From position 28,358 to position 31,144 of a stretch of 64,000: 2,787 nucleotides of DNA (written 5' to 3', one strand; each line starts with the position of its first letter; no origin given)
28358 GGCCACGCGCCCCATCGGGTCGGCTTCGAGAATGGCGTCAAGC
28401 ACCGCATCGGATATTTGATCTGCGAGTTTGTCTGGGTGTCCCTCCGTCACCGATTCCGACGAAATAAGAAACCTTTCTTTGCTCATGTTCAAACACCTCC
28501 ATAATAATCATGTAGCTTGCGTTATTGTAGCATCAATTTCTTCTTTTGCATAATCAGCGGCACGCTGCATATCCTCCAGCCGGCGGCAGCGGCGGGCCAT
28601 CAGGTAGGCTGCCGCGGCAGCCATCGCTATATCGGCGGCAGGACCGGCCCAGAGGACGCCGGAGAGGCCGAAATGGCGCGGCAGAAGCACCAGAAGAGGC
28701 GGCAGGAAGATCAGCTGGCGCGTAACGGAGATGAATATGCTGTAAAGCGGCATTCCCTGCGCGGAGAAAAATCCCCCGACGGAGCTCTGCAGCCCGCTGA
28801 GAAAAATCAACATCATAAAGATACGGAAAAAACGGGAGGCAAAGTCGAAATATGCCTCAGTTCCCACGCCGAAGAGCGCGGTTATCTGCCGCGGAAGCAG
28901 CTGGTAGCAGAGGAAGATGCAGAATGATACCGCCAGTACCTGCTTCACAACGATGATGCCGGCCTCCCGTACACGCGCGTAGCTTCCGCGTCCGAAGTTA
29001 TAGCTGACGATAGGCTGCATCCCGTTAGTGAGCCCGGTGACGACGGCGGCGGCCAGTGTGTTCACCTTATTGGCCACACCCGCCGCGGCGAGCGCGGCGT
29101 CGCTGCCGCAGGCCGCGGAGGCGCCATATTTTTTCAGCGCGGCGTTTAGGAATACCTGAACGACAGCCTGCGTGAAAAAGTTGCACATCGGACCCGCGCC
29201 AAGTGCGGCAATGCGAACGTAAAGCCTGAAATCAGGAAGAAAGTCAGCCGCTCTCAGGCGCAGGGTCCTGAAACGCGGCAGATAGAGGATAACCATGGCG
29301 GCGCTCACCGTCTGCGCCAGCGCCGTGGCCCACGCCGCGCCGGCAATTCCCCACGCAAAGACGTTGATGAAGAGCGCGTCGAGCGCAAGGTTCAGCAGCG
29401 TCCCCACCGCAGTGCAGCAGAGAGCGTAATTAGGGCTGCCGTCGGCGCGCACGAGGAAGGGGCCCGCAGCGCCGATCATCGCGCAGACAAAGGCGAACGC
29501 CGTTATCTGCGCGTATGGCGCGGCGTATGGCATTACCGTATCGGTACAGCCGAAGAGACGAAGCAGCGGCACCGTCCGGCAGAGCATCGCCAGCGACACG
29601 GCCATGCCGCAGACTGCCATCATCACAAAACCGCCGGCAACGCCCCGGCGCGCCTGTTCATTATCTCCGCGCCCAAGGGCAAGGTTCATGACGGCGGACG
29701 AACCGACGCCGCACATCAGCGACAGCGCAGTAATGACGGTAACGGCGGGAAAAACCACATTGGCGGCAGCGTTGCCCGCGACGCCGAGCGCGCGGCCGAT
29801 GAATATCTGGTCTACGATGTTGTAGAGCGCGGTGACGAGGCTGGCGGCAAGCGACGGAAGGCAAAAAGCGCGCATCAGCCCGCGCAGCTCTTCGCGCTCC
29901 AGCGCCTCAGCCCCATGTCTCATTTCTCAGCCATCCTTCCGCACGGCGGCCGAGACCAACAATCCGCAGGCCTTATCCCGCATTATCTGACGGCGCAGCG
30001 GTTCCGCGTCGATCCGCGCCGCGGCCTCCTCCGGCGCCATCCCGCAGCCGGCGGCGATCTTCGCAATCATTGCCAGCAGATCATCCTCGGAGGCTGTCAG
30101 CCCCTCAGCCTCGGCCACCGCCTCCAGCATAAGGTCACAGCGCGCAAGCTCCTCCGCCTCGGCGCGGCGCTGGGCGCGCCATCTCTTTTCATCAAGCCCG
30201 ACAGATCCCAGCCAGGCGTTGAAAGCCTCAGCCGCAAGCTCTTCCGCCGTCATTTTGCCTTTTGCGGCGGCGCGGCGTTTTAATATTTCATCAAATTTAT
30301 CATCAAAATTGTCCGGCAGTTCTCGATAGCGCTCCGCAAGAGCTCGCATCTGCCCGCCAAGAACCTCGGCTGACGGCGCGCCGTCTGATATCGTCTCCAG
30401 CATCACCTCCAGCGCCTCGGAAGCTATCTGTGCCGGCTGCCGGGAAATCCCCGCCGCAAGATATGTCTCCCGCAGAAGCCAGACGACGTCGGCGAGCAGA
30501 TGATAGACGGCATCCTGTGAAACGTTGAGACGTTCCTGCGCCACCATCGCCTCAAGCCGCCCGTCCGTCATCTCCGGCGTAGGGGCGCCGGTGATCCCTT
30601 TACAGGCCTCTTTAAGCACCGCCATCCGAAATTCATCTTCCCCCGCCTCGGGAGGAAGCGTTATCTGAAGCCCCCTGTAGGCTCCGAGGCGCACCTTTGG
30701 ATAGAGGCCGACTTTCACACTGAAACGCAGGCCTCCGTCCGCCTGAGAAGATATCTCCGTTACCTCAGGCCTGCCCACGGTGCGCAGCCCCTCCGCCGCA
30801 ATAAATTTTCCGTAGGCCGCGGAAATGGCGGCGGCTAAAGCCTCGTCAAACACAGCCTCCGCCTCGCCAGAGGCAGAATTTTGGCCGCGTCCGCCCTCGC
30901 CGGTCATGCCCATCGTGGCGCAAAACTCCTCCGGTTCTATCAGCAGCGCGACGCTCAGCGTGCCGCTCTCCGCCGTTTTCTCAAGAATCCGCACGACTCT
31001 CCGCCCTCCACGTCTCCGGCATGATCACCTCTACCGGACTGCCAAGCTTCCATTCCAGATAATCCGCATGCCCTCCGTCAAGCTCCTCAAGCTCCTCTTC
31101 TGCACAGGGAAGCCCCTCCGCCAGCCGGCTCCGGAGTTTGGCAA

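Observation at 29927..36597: Translationally coupled VWA(DUF2201-like) / cytoplasmic LRR / MoxR-type AAA+ / 160-aa ORF / PPIase-less trigger-factor paralog: an architecture I cannot assign to a described system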

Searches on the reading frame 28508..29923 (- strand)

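Call 21: search_protein_families(library=ncbifam, proteins=[window:28508-29923:-], max_evalue=1e-10)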
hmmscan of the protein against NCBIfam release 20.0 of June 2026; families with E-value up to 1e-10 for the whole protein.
window:28508-29923:- (471 aa): 5 families
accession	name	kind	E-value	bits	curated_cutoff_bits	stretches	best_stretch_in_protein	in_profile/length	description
NF007130.1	PRK09575.1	equivalog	2.8e-70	237.8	445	1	19-445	10-430/435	MATE family efflux transporter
NF000217.1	MATE_multi_FepA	equivalog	8e-38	130.6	900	1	4-444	4-437/443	multidrug efflux MATE transporter FepA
TIGR00797.1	matE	subfamily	1.6e-37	129.4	147.4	1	23-422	1-394/396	MATE family efflux transporter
NF041801.1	MATE_SolL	equivalog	1.3e-21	77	780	1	13-444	19-448/458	solanimycin export family MATE transporter SolL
NF000131.1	MATE_multi_MepA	equivalog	3.6e-15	56.1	850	1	16-441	17-433/451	multidrug efflux MATE transporter MepA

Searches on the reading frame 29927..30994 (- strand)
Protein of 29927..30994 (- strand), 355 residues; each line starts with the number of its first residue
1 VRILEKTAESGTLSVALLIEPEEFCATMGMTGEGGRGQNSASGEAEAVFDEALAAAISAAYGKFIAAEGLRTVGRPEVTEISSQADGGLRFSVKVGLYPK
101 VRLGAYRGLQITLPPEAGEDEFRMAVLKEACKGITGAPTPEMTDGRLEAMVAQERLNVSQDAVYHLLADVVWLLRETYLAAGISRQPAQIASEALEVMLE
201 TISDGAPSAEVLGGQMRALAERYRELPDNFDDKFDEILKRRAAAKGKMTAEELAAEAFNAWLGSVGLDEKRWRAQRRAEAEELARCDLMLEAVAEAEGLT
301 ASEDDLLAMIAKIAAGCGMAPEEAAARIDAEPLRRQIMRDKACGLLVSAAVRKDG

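Call 3: search_protein_families(library=pfam, proteins=[window:29927-30994:-], max_evalue=0.1)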
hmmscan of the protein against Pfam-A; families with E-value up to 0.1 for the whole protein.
window:29927-30994:- (355 aa): 3 families
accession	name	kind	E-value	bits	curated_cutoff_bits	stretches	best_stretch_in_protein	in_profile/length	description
PF05697.18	Trigger_N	-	8.8e-10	39.5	22.2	1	46-117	61-131/144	Bacterial trigger factor protein (TF)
PF05698.19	Trigger_C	-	2.5e-09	37.8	22.7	1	242-346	55-160/162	Bacterial trigger factor protein (TF) C-terminus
PF21960.2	RCF1-5-like_lid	-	0.037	14.4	27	0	290-316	3-29/43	RCF1/5-like, AAA+ ATPase lid domain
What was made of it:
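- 29927..30994 (-): Trigger-factor paralog with N and C domains only and the ribosome-docking loop lost. Trigger_N + Trigger_C (call 3).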

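Call 4: search_protein_families(library=ncbifam, proteins=[window:29927-30994:-], max_evalue=0.1)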
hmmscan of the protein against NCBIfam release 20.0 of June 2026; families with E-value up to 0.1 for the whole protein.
window:29927-30994:- (355 aa): 1 family
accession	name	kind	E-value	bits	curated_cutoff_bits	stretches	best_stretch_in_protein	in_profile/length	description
TIGR00115.1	tig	equivalog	4.5e-19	68.6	180.2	2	47-117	51-121/410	trigger factor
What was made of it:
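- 29927..30994 (-): TIGR00115 scores 68.6 bits against a cutoff of 180 (call 4).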

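Call 5: search_protein_families(library=padloc, proteins=[window:29927-30994:-], max_evalue=0.1)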
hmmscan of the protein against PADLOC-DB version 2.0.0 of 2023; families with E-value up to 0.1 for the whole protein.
window:29927-30994:- (355 aa): 0 families

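Call 8: search_solved_structures(query=window:29927-30994:-, max_evalue=1)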
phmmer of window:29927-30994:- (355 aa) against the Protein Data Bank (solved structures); distinct sequences matched with E-value up to 1: 3.
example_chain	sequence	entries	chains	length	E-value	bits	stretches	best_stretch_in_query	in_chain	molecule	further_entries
2nsa_A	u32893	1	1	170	0.58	12.4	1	268-346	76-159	Trigger factor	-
6iwt_A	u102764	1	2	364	0.76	12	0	299-353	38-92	Pmethyltransferase pCOMT-S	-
3q4h_B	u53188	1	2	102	0.8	12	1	250-297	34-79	Low molecular weight protein antigen 7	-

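Call 26: search_protein_families(library=phrogs, proteins=[window:29927-30994:-], max_evalue=0.01)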
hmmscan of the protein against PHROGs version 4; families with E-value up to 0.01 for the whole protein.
window:29927-30994:- (355 aa): 2 families
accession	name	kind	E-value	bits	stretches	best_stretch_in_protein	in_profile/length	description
phrog_26774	-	unknown function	3e-07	30.5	1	47-111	61-125/435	-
phrog_5333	-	unknown function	0.0067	17.6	0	231-260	9-37/64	-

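Call 42: search_solved_structures(query=A3, max_evalue=0.01, show_alignments=1)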
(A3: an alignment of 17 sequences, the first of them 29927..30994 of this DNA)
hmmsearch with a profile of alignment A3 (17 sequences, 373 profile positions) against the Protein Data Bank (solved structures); distinct sequences matched with E-value up to 0.01: 15.
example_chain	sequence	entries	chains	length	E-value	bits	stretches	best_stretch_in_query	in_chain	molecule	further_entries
1t11_A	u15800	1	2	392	5.6e-11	45.2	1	12-136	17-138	Trigger factor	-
1w26_A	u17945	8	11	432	1.9e-08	36.9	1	2-129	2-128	TRIGGER FACTOR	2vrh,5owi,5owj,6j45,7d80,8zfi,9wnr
2mlx_A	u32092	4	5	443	2e-08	36.8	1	2-129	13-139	Trigger factor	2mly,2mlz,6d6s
1w2b_5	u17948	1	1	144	7.2e-08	34.9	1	1-129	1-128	TRIGGER FACTOR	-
1oms_A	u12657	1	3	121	6.8e-07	31.7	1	1-118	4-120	Trigger Factor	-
7d6z_h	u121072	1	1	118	7.9e-07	31.5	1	1-118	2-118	Trigger factor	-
1p9y_A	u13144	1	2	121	1.2e-06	31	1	1-118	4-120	Trigger factor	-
8p7x_X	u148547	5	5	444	3.5e-06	29.4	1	265-332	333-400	Trigger factor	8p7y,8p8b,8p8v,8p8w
4urd_A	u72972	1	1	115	9.7e-06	27.9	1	1-116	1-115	TRIGGER FACTOR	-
3gu0_A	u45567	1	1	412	2e-05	26.9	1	277-368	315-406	Trigger factor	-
3gty_X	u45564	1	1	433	4.1e-05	25.9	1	276-366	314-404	Trigger factor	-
2aar_7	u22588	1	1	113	4.3e-05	25.8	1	9-116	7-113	Trigger Factor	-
6j0a_Q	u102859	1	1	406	4.3e-05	25.8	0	276-365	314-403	Trigger factor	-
2d3o_1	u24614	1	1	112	0.00087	21.5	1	9-114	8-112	Trigger Factor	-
2nsa_A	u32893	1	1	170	0.00095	21.4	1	278-368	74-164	Trigger factor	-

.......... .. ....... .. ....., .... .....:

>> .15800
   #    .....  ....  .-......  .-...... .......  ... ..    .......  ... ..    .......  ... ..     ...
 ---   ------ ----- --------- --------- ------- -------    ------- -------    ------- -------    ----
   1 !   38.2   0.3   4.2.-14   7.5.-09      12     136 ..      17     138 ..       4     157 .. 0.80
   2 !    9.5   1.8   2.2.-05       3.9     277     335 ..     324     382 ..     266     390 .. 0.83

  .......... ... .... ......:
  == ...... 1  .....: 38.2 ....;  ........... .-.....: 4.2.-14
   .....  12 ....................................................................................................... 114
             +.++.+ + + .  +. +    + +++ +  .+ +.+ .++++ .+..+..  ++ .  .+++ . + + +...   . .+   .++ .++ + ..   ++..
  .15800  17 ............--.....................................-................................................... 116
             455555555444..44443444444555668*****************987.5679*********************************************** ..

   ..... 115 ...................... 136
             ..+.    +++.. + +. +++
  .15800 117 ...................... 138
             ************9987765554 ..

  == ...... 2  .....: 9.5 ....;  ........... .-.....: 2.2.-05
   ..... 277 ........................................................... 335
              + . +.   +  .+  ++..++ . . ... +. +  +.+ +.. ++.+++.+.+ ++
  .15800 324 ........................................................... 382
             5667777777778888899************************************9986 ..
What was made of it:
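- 29927..30994 (-): A profile of the family hits the N and C domains of trigger factor in the PDB (call 42).
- Closest known: Trigger factor. Same: The N- and C-terminal trigger-factor domains are recognisable (calls 3, 42).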

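Call 86: find_related_loci(query=A3, collection=metagenome_contigs, flank=10000)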
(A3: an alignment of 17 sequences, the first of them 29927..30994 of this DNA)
Query A3 (355 aa) in metagenome_contigs; peptide patterns used: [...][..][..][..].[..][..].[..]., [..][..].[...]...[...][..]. (x = any residue, [..] = any of these).
117 stretches matched a pattern; 52 encode a relative of the query (tblastn E <= 1e-3); 52 distinct loci.
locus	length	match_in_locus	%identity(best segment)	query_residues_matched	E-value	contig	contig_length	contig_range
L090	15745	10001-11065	99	1-355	0e+0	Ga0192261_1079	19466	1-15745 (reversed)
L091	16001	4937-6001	99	1-355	0e+0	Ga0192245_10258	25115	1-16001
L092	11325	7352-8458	60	1-352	4e-117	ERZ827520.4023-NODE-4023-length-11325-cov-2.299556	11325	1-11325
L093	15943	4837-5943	60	1-352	4e-117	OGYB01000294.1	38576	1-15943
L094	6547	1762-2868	60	1-352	3e-116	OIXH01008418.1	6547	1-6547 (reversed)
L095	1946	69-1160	40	1-350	1e-85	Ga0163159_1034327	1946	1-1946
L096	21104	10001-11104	36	1-351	3e-73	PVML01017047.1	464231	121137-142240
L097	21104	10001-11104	36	1-351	3e-73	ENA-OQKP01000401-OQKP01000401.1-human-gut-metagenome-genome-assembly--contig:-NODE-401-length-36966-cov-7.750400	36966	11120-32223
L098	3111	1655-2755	37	1-350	1e-73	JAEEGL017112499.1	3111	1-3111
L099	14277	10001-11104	38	1-351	6e-73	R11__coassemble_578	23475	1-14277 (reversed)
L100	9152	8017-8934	40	47-351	2e-71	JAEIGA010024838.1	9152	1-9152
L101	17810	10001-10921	39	47-351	8e-70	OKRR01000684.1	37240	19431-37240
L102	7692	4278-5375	35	1-350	1e-66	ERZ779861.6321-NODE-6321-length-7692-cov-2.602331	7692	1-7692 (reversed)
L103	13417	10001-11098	35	1-350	1e-66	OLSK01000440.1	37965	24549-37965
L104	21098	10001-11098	35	1-350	8e-67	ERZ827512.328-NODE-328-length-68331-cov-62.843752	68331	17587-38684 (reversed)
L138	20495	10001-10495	39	189-351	8e-28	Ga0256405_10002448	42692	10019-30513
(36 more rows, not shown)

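Call 90: search_protein_families(library=pfam, proteins=[L138:1446-2360:+, L138:2705-4066:+, L138:4063-4875:+, L138:4866-5918:+, L138:5911-6414:+, L138:6632-8146:+, L138:8487-9284:+, L138:9345-9866:+, L138:9998-10585:+, L138:10582-11943:+], max_evalue=0.001)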
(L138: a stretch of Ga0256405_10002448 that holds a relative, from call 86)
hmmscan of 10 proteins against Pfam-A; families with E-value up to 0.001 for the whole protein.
L138:1446-2360:+ (304 aa): 2 families
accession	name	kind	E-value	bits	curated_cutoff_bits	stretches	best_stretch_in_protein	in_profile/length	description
PF00941.27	FAD_binding_5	-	2.6e-45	154.7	27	1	20-190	2-169/170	FAD binding domain in molybdopterin dehydrogenase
PF03450.22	CO_deh_flav_C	-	4.3e-31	107.5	25.5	1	199-298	2-101/102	CO dehydrogenase flavoprotein C-terminal domain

L138:2705-4066:+ (453 aa): 8 families
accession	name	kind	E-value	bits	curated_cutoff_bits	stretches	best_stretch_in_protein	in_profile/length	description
PF12796.13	Ank_2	-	1.7e-16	61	27.3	2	343-393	27-73/90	Ankyrin repeats (3 copies)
PF00023.36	Ank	-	8e-15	54.6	21.1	0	346-377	2-32/33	Ankyrin repeat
PF13637.12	Ank_4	-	1.2e-14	54.5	22.7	1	278-320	10-50/50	Ankyrin repeats (many copies)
PF13638.12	PIN_4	-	8.5e-12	46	21.9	1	96-198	2-116/132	PIN domain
PF13606.12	Ank_3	-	2.4e-11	43.1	22.3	0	258-292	1-29/30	Ankyrin repeat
PF13857.12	Ank_5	-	5e-07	30.4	27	0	342-384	12-53/56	Ankyrin repeats (many copies)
PF12844.13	HTH_19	-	3.9e-05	23.9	30.2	1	13-83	3-56/64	Helix-turn-helix domain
PF01381.28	HTH_3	-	0.00014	22.3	23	0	14-34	1-21/55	Helix-turn-helix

L138:4063-4875:+ (270 aa): 1 family
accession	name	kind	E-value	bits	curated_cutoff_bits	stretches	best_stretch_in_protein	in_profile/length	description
PF04055.27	Radical_SAM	-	6.3e-15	56.2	29.5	1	7-164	1-165/166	Radical SAM superfamily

L138:4866-5918:+ (350 aa): 5 families
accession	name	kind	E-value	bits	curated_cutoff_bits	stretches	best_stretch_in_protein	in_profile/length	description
PF00702.32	Hydrolase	-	2.8e-07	31.5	26.4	1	258-323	116-191/191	haloacid dehalogenase-like hydrolase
PF13238.12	AAA_18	-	3.2e-07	31.3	29.4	1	3-112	1-117/128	AAA domain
PF13207.12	AAA_17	-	5e-06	27.3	27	1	6-111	1-126/136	AAA domain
PF08282.18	Hydrolase_3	-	2.8e-05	24.4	20.9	1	294-328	194-228/255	haloacid dehalogenase-like hydrolase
PF12710.13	HAD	-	5.6e-05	24.1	27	0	259-320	104-189/189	haloacid dehalogenase-like hydrolase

L138:5911-6414:+ (167 aa): 2 families
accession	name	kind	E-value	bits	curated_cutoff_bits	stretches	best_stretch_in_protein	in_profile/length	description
PF00156.33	Pribosyltran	-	3.1e-05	23.8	26.3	0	87-111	84-108/158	Phosphoribosyl transferase domain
PF14681.12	UPRTase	-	0.00014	21.9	27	0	42-110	57-140/206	Uracil phosphoribosyltransferase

L138:6632-8146:+ (504 aa): 4 families
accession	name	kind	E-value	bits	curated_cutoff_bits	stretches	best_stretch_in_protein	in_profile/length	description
PF07508.19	Recombinase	-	3.2e-25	88.8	21.1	1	187-307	1-101/102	Recombinase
PF00239.26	Resolvase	-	6e-15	56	23.3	1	27-163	14-144/145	Resolvase, N terminal domain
PF13408.12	Zn_ribbon_recom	-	0.00015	22.5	25.3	1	320-362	2-46/58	Recombinase zinc beta ribbon domain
PF14287.11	DUF4368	-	0.00098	19.7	25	0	468-496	17-45/67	Domain of unknown function (DUF4368)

L138:8487-9284:+ (265 aa): 1 family
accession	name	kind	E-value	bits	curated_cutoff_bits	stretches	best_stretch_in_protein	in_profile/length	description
PF22945.2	LEM-3_GIY-YIG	-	1.8e-14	54.4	27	1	26-125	25-123/151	LEM-3-like GIY-YIG domain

L138:9345-9866:+ (173 aa): 0 families

L138:9998-10585:+ (195 aa): 1 family
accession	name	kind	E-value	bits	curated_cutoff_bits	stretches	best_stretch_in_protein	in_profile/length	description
PF05698.19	Trigger_C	-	1.2e-11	45.3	22.7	1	73-162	68-161/162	Bacterial trigger factor protein (TF) C-terminus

L138:10582-11943:+ (453 aa): 1 family
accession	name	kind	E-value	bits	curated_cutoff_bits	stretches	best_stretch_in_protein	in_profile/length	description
PF01554.23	MatE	-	3.9e-33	114.8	24.9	2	270-408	23-159/161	MatE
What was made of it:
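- Tried and rejected: The cluster has been destroyed by a serine-recombinase element (call 90).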
